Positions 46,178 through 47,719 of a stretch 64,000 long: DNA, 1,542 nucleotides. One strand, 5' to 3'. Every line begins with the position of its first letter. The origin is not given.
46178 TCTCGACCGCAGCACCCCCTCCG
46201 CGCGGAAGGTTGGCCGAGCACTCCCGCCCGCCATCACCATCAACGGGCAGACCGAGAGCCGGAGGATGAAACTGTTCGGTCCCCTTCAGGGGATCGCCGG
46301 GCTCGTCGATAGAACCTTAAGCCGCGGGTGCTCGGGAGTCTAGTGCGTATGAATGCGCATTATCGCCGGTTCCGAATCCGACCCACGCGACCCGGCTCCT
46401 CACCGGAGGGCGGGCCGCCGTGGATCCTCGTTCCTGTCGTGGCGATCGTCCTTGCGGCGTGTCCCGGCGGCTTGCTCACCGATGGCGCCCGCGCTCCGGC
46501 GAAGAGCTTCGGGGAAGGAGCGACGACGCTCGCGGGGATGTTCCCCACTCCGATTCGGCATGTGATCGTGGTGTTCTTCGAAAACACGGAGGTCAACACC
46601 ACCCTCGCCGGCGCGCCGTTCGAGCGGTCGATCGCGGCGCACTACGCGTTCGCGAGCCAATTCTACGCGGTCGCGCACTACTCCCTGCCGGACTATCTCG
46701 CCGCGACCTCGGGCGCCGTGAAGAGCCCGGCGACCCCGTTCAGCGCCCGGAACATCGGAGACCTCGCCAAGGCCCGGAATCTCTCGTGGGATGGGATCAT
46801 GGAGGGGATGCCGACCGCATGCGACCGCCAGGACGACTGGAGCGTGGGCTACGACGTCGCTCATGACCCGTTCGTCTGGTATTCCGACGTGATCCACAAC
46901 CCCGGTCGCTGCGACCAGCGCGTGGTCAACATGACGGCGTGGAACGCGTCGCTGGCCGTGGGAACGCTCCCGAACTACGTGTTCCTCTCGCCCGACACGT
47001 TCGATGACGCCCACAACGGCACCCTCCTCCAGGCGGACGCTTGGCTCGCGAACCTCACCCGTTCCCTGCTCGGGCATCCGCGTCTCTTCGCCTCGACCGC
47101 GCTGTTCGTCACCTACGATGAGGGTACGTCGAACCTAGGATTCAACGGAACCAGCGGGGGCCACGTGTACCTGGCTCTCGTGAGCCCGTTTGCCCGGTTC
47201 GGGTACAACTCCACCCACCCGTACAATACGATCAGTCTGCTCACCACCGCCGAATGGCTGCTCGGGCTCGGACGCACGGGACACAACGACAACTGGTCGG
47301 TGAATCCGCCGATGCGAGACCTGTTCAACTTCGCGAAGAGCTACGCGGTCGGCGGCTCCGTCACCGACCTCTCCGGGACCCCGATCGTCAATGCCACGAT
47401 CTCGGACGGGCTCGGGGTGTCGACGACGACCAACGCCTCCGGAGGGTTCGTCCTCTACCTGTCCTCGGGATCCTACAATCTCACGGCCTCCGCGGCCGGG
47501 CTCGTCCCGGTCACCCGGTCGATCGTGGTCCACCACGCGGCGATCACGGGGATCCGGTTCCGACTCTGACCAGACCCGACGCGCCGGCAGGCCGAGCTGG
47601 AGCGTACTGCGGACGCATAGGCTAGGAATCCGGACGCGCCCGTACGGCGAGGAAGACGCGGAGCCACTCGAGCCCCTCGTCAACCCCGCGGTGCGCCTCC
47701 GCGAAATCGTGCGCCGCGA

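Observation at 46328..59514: Three secreted PF04185-type phosphoesterase paralogs (one plus a tandem pair) with CarboxypepD_reg or FN3 tails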

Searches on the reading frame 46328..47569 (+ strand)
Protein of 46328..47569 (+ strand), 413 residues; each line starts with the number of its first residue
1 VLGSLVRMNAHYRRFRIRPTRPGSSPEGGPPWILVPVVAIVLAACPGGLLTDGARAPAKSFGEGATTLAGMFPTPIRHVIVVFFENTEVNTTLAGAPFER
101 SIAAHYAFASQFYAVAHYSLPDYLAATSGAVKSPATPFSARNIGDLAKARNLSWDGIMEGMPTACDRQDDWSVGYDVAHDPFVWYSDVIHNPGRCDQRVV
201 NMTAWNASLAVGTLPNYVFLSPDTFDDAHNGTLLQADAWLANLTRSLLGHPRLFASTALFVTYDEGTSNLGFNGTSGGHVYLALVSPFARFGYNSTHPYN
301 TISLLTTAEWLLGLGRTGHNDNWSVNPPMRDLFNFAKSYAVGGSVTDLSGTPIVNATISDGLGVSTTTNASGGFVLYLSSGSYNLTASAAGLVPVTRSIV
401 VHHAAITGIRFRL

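Call 3: search_protein_families(library=pfam, proteins=[window:46328-47569:+], max_evalue=0.01)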
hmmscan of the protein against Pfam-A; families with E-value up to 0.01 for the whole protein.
window:46328-47569:+ (413 aa): 3 families
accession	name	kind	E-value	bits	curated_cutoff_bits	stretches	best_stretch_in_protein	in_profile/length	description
PF04185.19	Phosphoesterase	-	6.7e-18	65.4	23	1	96-310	107-351/356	Phosphoesterase family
PF13620.12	CarboxypepD_reg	-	6.1e-12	46.2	32.3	1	341-413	2-81/82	Carboxypeptidase regulatory-like domain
PF13715.12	CarbopepD_reg_2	-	1.8e-06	28.3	32.2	1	343-407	3-70/88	CarboxypepD_reg-like domain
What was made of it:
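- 47348..47566 (+): P1 CarboxypepD_reg-like beta-sandwich (residues 341-413). Pfam 6.1e-12 (call 3).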

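Call 4: search_protein_families(library=ncbifam, proteins=[window:46328-47569:+], max_evalue=0.01)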
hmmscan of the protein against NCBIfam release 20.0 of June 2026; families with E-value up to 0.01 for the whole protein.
window:46328-47569:+ (413 aa): 3 families
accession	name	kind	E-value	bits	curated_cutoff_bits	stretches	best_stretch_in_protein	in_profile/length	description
TIGR03397.1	acid_phos_Burk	subfamily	1.4e-07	31.1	362.75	1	133-306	258-444/483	acid phosphatase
NF052345.1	S_layer_anammox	exception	0.00017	19.1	1400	1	341-413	1315-1391/1596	Kustd1514 family S-layer glycoprotein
TIGR04056.1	OMP_RagA_SusC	subfamily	0.0084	14.4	368.25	0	341-396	3-58/981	SusC/RagA family TonB-linked outer membrane protein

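Call 9: search_solved_structures(query=window:46328-47569:+, max_evalue=1, show_alignments=3)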
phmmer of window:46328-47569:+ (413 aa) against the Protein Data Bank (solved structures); distinct sequences matched with E-value up to 1: 5.
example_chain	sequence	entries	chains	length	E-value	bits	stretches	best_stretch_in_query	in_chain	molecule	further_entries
5aq0_A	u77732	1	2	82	0.00024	23.5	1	343-412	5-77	CARBOXYPEPTIDASE D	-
1h8l_A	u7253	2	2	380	0.0016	20.8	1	330-405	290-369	CARBOXYPEPTIDASE GP180 RESIDUES 503-882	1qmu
2d1g_A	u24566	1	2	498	0.002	20.4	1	205-338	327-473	acid phosphatase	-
9j6z_A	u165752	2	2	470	0.0023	20.2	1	341-411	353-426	Carboxypeptidase D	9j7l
9hfj_A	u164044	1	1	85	0.083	15.1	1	339-398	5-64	SusC homolog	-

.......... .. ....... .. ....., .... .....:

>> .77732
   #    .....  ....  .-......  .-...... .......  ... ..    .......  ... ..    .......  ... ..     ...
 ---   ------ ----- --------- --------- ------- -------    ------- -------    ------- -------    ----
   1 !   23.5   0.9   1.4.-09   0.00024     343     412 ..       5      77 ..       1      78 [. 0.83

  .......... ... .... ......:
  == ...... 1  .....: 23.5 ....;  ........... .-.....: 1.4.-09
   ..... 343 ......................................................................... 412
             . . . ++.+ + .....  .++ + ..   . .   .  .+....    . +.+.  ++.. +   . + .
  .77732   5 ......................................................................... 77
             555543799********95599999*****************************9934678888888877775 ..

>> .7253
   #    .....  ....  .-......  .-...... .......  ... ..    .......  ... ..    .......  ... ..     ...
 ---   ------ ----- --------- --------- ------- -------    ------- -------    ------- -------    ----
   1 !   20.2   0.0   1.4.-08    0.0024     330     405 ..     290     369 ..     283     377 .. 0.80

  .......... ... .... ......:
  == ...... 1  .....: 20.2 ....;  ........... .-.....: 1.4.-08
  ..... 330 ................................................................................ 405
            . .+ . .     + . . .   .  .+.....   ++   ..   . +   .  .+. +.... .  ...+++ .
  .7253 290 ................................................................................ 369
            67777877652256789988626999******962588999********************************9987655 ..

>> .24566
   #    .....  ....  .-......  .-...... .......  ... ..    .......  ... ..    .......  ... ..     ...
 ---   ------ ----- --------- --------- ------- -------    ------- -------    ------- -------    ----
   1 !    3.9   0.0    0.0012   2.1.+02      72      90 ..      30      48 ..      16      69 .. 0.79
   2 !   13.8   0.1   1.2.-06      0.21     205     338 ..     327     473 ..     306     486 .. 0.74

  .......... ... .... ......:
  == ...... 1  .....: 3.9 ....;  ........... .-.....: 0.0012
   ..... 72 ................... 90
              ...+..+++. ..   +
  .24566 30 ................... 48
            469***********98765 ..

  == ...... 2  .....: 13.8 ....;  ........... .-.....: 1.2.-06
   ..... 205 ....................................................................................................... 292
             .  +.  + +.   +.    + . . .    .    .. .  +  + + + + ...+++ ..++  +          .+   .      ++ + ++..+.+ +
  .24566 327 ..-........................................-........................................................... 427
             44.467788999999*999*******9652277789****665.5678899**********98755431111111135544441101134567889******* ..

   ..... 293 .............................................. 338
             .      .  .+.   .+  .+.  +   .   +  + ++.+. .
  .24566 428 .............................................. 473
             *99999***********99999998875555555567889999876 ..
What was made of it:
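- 47348..47566 (+): PDB carboxypeptidase D domain hit (call 9).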

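Call 14: find_homologous_proteins(query=window:46328-47569:+, max_evalue=0.00001)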
Query window:46328-47569:+ (413 aa): 82 proteins with E <= 0.00001 among 8000 candidates.
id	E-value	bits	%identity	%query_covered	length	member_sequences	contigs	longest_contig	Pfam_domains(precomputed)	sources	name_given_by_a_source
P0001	5.6e-251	851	100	91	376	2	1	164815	PF13715.13,PF13620.13,PF04185.20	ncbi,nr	ncbi:MAG TPA: alkaline phosphatase family protein [Thermoplasmata archaeon]|nr:alkaline phosphatase 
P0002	1.3e-200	685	79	92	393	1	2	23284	PF13620.13,PF04185.20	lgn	-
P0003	2.1e-141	490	56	91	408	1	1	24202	PF13715.13,PF13620.13,PF04185.20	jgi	jgi:phosphatidylinositol-3-phosphatase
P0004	1.5e-140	487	60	84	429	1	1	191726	PF13715.13,PF13620.13,PF04185.20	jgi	jgi:Phosphoesterase family/Carboxypeptidase regulatory-like domain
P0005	9.4e-140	484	56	96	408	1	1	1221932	PF13715.13,PF13620.13,PF04185.20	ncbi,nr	ncbi:MAG: carboxypeptidase regulatory-like domain-containing protein [Thermoplasmata archaeon]|nr:ca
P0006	4.9e-133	462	58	83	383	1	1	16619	PF13715.13,PF13620.13,PF04185.20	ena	-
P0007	2.6e-96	341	47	95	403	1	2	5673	PF13620.13,PF04185.20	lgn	-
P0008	9.5e-96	339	45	87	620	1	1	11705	PF13715.13,PF08308.18,PF13620.13,PF09430.17,PF22904.4,PF04185.20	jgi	jgi:hypothetical protein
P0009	2.7e-93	331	49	84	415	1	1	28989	PF13715.13,PF13620.13,PF04185.20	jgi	jgi:hypothetical protein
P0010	3.1e-92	328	47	85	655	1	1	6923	PF13715.13,PF00801.27,PF13620.13,PF04185.20,PF18911.7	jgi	jgi:PKD repeat protein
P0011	1.5e-91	326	46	79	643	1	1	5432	PF13715.13,PF13620.13,PF20608.5,PF22904.4,PF04185.20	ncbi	ncbi:MAG: carboxypeptidase regulatory-like domain-containing protein [Thermoplasmata archaeon]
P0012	2.4e-91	325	47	84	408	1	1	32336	PF13715.13,PF13620.13,PF04185.20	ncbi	ncbi:MAG: alkaline phosphatase family protein [Candidatus Lutacidiplasmatales archaeon]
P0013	3.4e-90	321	48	83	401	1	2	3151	PF13620.13,PF04185.20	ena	-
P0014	5.2e-86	307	50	64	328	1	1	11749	PF04185.20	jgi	jgi:acid phosphatase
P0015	7.5e-85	304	48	77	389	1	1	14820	PF04185.20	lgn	-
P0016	9.3e-85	303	46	86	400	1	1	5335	PF13620.13,PF04185.20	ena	-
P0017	2.8e-83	298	46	74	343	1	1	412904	PF04185.20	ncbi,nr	ncbi:MAG: alkaline phosphatase family protein [Thermoplasmata archaeon]|nr:alkaline phosphatase fami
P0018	1.1e-82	296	45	78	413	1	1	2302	PF13715.13,PF13620.13,PF04185.20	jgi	jgi:hypothetical protein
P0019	1.3e-81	293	43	87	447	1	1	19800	PF13620.13,PF04185.20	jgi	jgi:hypothetical protein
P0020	3.1e-81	292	52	66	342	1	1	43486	PF04185.20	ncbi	-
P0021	4.1e-79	285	43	80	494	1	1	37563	PF13715.13,PF13620.13,PF04185.20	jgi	jgi:hypothetical protein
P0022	1.2e-77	280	52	65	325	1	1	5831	PF04185.20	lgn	-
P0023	2.5e-77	279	43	76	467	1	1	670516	PF13715.13,PF13620.13,PF04185.20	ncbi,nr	ncbi:MAG: alkaline phosphatase family protein [Thermoplasmata archaeon]|nr:alkaline phosphatase fami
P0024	5.5e-77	278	42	81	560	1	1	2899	PF13715.13,PF12985.14,PF08308.18,PF13620.13,PF04185.20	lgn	-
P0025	8.1e-76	274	42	82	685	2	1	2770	PF13715.13,PF14686.13,PF13620.13,PF09430.17,PF04185.20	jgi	jgi:phosphatidylinositol-3-phosphatase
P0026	2.7e-74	269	45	77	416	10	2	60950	PF04185.20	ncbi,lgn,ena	-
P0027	5.1e-74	268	43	88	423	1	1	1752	PF13620.13,PF04185.20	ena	-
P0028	2.1e-72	263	45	78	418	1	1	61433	PF04185.20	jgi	jgi:hypothetical protein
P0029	1.7e-71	260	45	77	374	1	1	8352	PF13620.13,PF04185.20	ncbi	-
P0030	2.6e-71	259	44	77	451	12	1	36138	PF13620.13,PF04185.20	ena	-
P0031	1.7e-70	256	42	81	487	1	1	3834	PF04185.20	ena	-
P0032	1.0e-69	254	43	80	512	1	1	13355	PF13715.13,PF13620.13,PF04185.20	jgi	jgi:acid phosphatase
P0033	1.3e-68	250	49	64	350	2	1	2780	PF04185.20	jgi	jgi:hypothetical protein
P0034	2.1e-68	249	44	91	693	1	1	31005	PF13715.13,PF13620.13,PF04185.20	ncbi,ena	-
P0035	4.9e-68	248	43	65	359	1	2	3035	PF04185.20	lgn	-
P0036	2.2e-67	246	43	77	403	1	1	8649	PF04185.20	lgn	-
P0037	1.1e-64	237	43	74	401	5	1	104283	PF04185.20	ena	-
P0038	4.1e-64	235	45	65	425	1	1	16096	PF04185.20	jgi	jgi:hypothetical protein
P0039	7.0e-62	228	37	83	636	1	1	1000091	PF13715.13,PF13620.13,PF04185.20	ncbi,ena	-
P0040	2.6e-61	226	44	64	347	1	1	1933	PF04185.20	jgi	jgi:phosphoesterase family protein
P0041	4.1e-61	225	39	81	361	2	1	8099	PF04185.20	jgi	jgi:hypothetical protein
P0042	8.0e-61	224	39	79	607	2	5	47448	PF13715.13,PF13620.13,PF04185.20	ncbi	-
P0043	1.2e-59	220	43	64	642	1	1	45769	PF00801.27,PF04185.20,PF18911.7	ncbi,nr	ncbi:MAG: PKD domain-containing protein [Thermoplasmata archaeon]|nr:PKD domain-containing protein [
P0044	2.2e-59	220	42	72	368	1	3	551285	PF04185.20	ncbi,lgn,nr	ncbi:MAG TPA: alkaline phosphatase family protein [Thermoplasmata archaeon]|nr:alkaline phosphatase 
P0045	6.3e-58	215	43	64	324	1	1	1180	PF04185.20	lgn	-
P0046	1.8e-57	213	42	64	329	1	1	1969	PF04185.20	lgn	-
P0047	2.4e-57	213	44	62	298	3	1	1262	PF04185.20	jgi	-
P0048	6.0e-56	208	36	83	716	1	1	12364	PF13715.13,PF23194.2,PF08308.18,PF13620.13,PF09430.17,PF17210.10,PF04185.20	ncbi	-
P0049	5.3e-55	205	41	51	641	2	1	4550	PF13715.13,PF13620.13,PF04185.20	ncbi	-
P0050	2.2e-53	200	42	63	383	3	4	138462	PF04185.20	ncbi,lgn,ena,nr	ncbi:MAG: hypothetical protein JRN39_03240 [Nitrososphaerota archaeon]|nr:hypothetical protein [Nitr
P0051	2.7e-53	200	40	76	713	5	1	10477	PF04185.20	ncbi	ncbi:MAG: alkaline phosphatase family protein [Thermoplasmata archaeon]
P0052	4.8e-52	196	38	81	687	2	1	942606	PF04185.20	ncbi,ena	-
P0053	1.2e-49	188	36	77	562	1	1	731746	PF04185.20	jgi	jgi:hypothetical protein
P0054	3.8e-48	183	38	69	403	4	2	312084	PF04185.20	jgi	jgi:hypothetical protein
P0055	9.7e-45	171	38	63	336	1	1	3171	PF04185.20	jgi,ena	-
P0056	1.5e-44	171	39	63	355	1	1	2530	PF04185.20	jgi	jgi:phosphatidylinositol-3-phosphatase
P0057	1.7e-44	171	37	63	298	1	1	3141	PF04185.20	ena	-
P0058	1.5e-43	168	36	63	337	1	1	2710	PF04185.20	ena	-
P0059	2.4e-43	167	39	63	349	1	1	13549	PF04185.20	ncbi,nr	ncbi:MAG: alkaline phosphatase family protein [Thaumarchaeota archaeon]|nr:alkaline phosphatase fami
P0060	1.9e-42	164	38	60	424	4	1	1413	PF04185.20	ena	-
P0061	7.3e-42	162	40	62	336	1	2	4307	PF04185.20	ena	-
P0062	4.3e-39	153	35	62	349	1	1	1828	PF04185.20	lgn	-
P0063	2.4e-38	150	37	56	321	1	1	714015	PF04185.20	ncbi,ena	-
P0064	7.2e-32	129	35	71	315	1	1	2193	PF04185.20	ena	-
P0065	2.4e-27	114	33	57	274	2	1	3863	PF04185.20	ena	-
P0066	1.4e-25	108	32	59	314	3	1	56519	PF04185.20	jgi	jgi:phosphatidylinositol-3-phosphatase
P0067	2.4e-25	108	33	60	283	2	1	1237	PF04185.20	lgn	-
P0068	8.6e-23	99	30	73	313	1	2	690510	PF04185.20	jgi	jgi:phosphatidylinositol-3-phosphatase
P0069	8.5e-21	93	32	60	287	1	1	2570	PF04185.20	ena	-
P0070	2.3e-20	91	31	58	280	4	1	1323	PF04185.20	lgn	-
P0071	8.4e-19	86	33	48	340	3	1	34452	PF04185.20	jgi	jgi:phosphatidylinositol-3-phosphatase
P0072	2.1e-15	75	29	63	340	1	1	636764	PF04185.20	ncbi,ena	-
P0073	3.3e-14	71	29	60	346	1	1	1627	PF04185.20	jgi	-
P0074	3.7e-14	71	30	60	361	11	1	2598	PF04185.20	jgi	jgi:phosphatidylinositol-3-phosphatase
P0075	5.6e-14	70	30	59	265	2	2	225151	PF04185.20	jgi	jgi:phosphatidylinositol-3-phosphatase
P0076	6.0e-14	70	29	58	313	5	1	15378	PF04185.20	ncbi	-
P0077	5.7e-12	63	30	56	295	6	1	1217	PF04185.20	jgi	jgi:hypothetical protein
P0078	3.1e-11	61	28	59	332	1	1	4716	PF04185.20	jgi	jgi:phosphatidylinositol-3-phosphatase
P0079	7.2e-11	60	31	59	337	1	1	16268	PF04185.20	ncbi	-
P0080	3.1e-9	54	31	45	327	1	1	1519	PF04185.20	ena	-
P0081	7.4e-8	50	25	58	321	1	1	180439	PF04185.20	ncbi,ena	-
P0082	1.1e-7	49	31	41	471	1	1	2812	PF04185.20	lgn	-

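Call 43: predict_structure(alignment_id=A1)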
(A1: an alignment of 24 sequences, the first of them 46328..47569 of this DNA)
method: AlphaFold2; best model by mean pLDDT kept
length: 413 residues; sequences in the alignment: 24
mean_pLDDT: 83.7   pTM: 0.76
mean pLDDT of the five models: 83.7, 83.6, 83.6, 83.4, 82.8
residues with pLDDT >= 90: 256; 70-90: 74; 50-70: 20; < 50: 63
segments of 3 or more residues with pLDDT < 50: 1-18, 23-25, 27-29, 32-68
pLDDT, mean of each block of 10 residues (from residue 1): 40 45 44 43 42 42 41 89 95 98 98 92 95 87 94 93 81 77 91 89 93 96 92 97 97 95 86 76 98 97 97 90 92 91 97 95 85 93 95 96 94 97
secondary structure, 60 per line:
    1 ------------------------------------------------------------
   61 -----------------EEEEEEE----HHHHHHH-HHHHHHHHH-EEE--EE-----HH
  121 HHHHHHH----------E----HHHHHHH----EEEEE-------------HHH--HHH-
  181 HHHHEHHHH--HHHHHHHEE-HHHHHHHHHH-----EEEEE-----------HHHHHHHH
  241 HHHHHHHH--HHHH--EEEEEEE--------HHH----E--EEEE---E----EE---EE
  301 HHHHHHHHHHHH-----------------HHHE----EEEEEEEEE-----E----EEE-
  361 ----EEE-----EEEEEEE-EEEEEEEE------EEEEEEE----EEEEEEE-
elements in order: E78-84 H89-95 H97-105 E107-109 H119-127 H143-149 E154-158 H181-184 H186-189 H192-198 H202-211 E217-221 H233-248 H251-254 E257-263 E282-285 H301-312 E338-346 E357-359 E365-367 E373-379 E381-388 E395-401 E406-412
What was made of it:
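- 47348..47566 (+): All-beta model with pLDDT above 90 (call 43).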
